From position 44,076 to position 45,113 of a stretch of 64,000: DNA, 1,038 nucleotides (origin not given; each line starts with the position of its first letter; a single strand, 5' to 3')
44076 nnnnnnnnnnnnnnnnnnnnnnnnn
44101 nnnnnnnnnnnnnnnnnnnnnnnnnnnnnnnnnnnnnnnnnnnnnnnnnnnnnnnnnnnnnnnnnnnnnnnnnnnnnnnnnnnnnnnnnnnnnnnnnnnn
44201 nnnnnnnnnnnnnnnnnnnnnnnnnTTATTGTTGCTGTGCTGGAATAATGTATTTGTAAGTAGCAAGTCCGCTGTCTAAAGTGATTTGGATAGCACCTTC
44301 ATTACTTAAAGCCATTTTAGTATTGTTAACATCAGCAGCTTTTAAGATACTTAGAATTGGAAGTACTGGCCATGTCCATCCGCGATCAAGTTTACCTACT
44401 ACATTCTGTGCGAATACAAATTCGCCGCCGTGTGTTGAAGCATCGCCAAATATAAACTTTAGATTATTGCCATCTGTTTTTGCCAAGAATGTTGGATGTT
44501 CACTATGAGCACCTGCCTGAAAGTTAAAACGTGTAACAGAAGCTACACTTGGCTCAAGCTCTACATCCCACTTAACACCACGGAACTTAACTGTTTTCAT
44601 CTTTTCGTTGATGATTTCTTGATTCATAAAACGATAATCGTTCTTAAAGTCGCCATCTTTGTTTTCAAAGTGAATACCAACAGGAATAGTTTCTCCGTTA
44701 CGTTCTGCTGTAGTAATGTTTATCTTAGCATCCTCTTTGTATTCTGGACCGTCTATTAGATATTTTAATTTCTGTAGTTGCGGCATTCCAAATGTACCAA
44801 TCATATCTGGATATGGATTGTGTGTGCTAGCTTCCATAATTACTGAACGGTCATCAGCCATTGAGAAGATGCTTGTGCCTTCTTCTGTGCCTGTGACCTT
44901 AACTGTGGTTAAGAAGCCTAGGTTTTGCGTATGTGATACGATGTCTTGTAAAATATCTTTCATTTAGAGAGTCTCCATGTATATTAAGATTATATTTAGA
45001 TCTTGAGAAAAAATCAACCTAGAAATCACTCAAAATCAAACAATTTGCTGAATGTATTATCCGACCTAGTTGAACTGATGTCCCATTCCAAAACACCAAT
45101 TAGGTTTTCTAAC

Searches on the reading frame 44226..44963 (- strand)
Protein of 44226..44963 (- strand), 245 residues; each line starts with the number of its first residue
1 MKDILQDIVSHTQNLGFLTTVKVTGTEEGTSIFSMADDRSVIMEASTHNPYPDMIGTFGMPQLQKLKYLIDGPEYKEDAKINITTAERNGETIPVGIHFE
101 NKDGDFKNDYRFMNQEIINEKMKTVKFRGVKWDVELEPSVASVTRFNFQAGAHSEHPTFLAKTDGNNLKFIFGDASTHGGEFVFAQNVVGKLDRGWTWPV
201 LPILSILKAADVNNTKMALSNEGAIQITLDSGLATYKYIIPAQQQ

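Call 87: search_protein_families(library=phrogs, proteins=[window:44226-44963:-], max_evalue=0.001)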
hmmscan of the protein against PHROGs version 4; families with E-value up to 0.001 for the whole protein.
window:44226-44963:- (245 aa): 1 family
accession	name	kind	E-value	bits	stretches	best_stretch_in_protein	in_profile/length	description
phrog_12062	-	unknown function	5.2e-36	125.2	1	1-242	3-244/245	-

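Call 88: search_protein_families(library=pfam, proteins=[window:44226-44963:-], max_evalue=0.01)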
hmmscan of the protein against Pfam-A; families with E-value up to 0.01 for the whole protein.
window:44226-44963:- (245 aa): 0 families
